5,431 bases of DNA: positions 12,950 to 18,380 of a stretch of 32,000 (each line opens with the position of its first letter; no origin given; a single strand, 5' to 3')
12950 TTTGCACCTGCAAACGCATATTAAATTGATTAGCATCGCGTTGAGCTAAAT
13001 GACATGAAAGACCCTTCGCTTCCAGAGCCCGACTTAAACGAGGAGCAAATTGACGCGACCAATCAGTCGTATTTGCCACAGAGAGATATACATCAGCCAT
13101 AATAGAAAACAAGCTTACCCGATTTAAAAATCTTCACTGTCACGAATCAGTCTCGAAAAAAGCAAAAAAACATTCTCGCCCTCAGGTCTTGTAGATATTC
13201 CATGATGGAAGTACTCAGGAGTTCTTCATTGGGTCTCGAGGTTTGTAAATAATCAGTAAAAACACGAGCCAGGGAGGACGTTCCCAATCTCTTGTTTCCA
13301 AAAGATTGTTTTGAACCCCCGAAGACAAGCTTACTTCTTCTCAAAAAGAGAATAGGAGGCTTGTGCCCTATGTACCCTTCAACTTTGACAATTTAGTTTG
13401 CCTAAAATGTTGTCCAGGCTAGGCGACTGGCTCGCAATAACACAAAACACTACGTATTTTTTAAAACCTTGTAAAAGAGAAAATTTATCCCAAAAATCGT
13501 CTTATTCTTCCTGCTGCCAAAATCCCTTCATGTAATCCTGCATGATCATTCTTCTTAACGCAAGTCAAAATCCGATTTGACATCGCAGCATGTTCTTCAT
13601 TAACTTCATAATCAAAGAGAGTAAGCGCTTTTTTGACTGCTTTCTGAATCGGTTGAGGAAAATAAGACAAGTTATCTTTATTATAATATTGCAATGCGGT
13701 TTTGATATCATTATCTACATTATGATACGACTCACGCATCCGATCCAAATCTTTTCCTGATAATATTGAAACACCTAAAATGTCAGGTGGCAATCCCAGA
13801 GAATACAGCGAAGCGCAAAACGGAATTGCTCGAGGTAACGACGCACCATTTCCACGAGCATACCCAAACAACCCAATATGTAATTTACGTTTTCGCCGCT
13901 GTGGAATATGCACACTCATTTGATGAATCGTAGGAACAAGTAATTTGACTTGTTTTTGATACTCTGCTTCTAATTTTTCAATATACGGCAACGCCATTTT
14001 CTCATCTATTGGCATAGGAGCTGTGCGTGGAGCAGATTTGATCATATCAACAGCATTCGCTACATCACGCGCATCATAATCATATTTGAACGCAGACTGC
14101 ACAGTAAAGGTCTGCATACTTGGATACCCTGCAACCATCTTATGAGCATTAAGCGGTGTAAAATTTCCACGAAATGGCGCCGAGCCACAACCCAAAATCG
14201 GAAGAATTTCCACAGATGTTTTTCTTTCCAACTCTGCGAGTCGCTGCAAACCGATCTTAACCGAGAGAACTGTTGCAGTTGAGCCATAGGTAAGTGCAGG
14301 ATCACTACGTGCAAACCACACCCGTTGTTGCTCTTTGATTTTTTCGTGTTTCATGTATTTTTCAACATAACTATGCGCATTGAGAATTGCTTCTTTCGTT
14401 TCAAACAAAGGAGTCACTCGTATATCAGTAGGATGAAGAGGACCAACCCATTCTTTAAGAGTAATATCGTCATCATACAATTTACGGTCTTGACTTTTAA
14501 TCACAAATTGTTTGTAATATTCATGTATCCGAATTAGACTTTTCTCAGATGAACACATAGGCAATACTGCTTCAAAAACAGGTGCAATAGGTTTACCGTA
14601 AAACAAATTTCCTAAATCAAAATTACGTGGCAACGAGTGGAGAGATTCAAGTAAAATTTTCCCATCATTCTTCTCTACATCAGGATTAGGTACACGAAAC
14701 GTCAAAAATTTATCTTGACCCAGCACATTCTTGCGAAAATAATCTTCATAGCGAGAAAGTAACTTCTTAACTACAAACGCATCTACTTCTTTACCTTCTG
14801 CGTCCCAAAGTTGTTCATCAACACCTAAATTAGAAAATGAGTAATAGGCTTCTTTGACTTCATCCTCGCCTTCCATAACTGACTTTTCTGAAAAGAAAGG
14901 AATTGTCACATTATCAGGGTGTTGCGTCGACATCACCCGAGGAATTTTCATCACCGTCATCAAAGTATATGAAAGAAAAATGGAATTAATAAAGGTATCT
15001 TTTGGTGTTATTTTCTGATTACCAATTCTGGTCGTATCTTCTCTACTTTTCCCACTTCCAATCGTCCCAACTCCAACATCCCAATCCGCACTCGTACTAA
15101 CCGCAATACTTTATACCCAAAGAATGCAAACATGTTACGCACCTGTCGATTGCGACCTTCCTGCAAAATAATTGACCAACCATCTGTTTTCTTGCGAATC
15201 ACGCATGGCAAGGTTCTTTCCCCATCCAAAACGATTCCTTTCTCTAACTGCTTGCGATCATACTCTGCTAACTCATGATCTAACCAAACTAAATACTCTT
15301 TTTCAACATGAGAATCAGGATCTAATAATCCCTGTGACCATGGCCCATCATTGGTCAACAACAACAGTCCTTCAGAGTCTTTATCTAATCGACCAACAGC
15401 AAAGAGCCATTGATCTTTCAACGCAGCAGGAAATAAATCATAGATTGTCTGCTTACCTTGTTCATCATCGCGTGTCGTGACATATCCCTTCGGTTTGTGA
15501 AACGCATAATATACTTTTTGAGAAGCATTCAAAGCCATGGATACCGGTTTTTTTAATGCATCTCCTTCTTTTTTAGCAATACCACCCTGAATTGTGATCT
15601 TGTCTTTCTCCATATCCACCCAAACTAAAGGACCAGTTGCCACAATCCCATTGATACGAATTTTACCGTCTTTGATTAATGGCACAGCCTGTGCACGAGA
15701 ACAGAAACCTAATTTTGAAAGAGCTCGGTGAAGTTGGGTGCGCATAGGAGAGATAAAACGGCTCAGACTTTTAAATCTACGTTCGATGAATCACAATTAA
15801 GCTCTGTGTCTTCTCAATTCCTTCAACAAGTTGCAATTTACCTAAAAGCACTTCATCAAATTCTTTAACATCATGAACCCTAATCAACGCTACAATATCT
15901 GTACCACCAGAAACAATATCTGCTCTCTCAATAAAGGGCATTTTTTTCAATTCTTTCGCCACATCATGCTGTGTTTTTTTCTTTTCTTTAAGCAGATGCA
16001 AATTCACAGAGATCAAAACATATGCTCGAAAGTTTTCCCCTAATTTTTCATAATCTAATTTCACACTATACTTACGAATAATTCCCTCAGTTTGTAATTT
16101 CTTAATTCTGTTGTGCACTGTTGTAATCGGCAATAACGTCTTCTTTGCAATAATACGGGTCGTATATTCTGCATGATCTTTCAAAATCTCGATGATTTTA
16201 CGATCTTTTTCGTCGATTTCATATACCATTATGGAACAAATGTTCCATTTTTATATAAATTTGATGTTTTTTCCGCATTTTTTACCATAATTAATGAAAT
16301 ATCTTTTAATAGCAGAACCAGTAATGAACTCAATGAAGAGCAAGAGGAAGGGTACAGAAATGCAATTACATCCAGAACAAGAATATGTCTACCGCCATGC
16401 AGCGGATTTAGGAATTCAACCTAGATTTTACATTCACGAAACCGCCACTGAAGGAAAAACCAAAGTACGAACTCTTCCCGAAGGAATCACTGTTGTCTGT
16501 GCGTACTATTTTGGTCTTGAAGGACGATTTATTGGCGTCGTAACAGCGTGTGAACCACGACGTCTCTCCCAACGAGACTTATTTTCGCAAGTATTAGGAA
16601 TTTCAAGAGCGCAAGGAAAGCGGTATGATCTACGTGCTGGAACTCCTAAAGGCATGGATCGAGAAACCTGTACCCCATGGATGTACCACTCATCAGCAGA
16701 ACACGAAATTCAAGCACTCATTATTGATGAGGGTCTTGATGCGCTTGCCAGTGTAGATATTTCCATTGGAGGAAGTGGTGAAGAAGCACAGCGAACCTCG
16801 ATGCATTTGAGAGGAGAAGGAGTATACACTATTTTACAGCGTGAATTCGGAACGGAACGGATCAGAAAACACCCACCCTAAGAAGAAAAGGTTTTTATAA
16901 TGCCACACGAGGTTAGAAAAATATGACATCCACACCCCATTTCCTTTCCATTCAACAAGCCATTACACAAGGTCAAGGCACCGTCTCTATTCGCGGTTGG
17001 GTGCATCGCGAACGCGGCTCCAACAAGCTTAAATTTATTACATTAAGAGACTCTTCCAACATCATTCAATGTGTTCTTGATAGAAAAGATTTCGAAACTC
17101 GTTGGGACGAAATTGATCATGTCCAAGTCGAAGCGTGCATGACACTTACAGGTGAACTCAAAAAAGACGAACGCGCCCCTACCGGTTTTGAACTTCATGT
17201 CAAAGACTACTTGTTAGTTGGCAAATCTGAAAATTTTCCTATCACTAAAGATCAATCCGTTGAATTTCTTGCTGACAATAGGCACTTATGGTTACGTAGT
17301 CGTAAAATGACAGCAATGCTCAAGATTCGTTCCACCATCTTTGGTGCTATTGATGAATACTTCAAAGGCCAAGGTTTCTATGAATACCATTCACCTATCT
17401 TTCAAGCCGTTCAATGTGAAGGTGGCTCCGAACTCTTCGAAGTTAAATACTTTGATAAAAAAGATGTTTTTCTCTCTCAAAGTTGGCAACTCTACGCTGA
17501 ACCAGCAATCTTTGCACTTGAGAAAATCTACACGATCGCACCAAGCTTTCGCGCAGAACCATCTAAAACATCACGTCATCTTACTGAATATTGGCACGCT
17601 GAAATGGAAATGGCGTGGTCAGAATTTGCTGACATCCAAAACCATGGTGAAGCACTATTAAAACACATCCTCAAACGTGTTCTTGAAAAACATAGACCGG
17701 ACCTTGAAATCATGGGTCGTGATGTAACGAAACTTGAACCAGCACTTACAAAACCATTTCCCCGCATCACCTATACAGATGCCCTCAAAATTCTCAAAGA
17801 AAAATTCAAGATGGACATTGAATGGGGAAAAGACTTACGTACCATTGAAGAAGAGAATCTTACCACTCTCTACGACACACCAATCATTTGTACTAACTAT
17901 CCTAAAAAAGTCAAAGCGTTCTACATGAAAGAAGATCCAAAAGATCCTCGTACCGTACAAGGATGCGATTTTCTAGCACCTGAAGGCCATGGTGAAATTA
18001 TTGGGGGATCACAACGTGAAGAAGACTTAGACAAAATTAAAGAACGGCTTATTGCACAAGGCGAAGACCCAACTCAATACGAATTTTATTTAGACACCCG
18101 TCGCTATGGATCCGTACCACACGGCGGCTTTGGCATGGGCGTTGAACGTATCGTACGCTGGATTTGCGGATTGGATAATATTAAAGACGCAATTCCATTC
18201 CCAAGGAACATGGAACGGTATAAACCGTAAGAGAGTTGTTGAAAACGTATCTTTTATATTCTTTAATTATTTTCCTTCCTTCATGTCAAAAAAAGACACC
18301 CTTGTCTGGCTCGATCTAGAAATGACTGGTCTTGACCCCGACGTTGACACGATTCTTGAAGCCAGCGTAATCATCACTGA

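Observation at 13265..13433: Multiply interrupted tRNA-Arg(CCU) hidden in the largest apparently empty spacer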

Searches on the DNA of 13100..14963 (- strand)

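Call 7: search_rna_families(source=window, start=13100, end=13500, threshold=evalue, max_evalue=10, show_alignments=5)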
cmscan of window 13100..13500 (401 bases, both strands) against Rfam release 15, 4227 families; matches with E-value up to 10: 3.
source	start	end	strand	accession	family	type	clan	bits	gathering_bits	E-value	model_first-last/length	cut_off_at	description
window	13436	13500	-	RF02813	PA5194_thermometer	Cis-reg; thermoregulator;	-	15.5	60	1.1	41-105/105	5'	Pseudomonas PA5194 thermometer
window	13288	13351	+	RF00153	SNORD62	Gene; snRNA; snoRNA; CD-box;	CL00068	14.1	39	9.8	1-86/86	no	Small nucleolar RNA SNORD62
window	13323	13411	-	RF03539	Flavi_NKV_xrRNA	Cis-reg;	-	13.9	50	6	1-84/84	no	No-known vector Flavivirus exoribonuclease-resistant RNA element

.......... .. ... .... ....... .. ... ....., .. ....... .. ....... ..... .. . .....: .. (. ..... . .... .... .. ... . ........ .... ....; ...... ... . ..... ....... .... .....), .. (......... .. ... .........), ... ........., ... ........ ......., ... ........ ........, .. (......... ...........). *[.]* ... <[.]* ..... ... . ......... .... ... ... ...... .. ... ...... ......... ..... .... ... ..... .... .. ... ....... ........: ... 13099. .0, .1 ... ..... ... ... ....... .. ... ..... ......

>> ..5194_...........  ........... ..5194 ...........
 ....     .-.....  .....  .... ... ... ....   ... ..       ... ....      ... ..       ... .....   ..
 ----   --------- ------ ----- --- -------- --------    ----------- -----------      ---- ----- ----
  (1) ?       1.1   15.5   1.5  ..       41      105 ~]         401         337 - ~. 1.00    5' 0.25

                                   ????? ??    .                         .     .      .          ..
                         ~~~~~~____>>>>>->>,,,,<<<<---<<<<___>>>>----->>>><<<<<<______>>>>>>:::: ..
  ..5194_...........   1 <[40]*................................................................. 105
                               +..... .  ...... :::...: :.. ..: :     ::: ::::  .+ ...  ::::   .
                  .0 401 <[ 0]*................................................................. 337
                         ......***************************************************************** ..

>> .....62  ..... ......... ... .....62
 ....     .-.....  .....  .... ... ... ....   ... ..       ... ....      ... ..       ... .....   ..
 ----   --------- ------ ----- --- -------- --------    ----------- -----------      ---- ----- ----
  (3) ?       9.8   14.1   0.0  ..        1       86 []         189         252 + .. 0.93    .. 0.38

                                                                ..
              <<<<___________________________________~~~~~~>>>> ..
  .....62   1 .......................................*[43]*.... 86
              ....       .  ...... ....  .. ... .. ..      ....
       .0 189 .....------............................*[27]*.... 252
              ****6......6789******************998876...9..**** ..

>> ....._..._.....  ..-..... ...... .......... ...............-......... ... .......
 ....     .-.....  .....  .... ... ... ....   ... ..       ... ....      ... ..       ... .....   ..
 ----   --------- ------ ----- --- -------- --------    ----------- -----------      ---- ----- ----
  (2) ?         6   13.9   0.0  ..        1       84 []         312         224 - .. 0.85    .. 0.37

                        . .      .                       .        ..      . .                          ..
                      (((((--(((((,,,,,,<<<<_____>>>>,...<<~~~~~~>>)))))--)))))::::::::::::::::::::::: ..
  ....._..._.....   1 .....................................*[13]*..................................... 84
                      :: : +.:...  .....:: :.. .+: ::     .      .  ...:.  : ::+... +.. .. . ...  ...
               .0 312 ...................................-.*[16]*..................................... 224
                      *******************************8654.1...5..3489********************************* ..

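Call 63: search_rna_families(sources=[L001, L005, L007, L010, L023, L035, L037], threshold=gathering)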
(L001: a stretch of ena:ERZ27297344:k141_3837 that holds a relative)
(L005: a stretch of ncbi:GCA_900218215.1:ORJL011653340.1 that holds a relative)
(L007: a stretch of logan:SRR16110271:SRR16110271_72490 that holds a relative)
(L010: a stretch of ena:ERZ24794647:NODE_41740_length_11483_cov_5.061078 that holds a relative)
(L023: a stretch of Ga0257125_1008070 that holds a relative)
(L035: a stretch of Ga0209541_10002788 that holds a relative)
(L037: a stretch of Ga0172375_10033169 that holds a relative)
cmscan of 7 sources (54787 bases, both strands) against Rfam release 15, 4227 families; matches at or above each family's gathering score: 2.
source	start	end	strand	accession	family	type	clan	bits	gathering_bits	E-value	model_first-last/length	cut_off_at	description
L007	5680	5817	+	RF00005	tRNA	Gene; tRNA;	CL00001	46.3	29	9.2e-07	1-71/71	no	tRNA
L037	893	1012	+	RF00005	tRNA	Gene; tRNA;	CL00001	40.9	29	2.8e-05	1-71/71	no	tRNA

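Call 64: search_with_rna_model(model_id=R1, sources=[L012, L013, L014, L015, L016, L017, L018, L019, L020, L021, L022, L024, L025, L026, L027, L028, L029, L030, L031, L032, L033, L034, L036, L038, L039, L040, L041, L042, L009, L002, L003], max_evalue=1)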
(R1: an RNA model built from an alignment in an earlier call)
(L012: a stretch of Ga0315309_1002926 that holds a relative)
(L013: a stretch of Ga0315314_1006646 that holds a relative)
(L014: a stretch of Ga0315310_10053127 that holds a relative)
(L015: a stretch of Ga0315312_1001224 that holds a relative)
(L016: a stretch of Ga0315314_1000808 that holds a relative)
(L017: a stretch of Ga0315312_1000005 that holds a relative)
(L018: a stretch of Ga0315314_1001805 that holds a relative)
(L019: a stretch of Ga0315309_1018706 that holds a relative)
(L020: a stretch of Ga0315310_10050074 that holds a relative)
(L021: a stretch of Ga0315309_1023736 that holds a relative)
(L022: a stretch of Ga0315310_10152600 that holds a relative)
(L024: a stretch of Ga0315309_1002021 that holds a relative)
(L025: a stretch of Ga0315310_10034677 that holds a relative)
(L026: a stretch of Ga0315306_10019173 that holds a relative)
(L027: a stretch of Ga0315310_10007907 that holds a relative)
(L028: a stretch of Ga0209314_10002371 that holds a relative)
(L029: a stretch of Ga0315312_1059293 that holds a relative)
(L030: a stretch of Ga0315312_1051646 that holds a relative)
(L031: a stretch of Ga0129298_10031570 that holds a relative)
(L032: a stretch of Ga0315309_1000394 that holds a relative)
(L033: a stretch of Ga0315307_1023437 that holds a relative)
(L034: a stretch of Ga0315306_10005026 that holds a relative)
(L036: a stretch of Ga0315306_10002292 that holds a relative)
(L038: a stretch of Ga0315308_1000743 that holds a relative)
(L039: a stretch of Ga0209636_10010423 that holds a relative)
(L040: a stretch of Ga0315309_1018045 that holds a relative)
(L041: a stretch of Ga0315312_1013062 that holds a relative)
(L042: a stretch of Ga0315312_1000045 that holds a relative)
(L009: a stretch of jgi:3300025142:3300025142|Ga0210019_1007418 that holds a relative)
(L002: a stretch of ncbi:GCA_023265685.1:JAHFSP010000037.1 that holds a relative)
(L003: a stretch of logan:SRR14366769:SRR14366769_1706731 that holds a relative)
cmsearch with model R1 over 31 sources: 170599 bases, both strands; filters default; matches with E-value up to 1: 2.
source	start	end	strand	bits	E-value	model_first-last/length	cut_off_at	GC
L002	7735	7796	+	34.1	6.4e-07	1-64/64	no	0.5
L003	5975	6036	+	34.1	6.4e-07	1-64/64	no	0.5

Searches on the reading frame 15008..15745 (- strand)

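Call 9: search_protein_families(library=pfam, proteins=[window:15008-15745:-], max_evalue=0.01)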
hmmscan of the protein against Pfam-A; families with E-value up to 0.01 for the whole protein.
window:15008-15745:- (245 aa): 2 families
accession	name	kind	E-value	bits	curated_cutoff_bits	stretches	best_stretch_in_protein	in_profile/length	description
PF00849.27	PseudoU_synth_2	-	3.7e-19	69.9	26.8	1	79-207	2-151/152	RNA pseudouridylate synthase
PF01479.30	S4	-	1.7e-07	31.3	22.8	1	6-37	4-36/48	S4 domain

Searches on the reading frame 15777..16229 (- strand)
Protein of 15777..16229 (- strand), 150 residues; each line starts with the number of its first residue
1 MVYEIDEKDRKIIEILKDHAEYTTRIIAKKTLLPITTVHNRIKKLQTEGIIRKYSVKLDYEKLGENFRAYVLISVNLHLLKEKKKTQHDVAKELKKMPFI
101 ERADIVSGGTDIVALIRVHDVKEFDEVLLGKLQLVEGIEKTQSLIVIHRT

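Call 9: search_protein_families(library=pfam, proteins=[window:15777-16229:-], max_evalue=0.01)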
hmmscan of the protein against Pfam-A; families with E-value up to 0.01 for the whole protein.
window:15777-16229:- (150 aa): 3 families
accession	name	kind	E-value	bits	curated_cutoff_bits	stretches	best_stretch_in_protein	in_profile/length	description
PF01037.27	AsnC_trans_reg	-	4.5e-13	49.3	25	1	83-148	9-72/73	Lrp/AsnC ligand binding domain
PF13412.12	HTH_24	-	1.5e-11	44.1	21.9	1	5-52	1-48/48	Winged helix-turn-helix DNA-binding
PF13404.12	HTH_AsnC-type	-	6.6e-09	35.9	27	1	5-46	1-42/42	AsnC-type helix-turn-helix domain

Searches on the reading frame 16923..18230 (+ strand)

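Call 10: search_protein_families(library=pfam, proteins=[window:16923-18230:+], max_evalue=0.01)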
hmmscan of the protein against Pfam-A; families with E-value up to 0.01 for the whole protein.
window:16923-18230:+ (435 aa): 2 families
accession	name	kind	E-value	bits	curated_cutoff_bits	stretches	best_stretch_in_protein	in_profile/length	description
PF00152.25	tRNA-synt_2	-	3e-73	247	25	1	114-429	3-307/308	tRNA synthetases class II (D, K and N)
PF01336.31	tRNA_anti-codon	-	7.1e-15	55.1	27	1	21-97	1-73/75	OB-fold nucleic acid binding domain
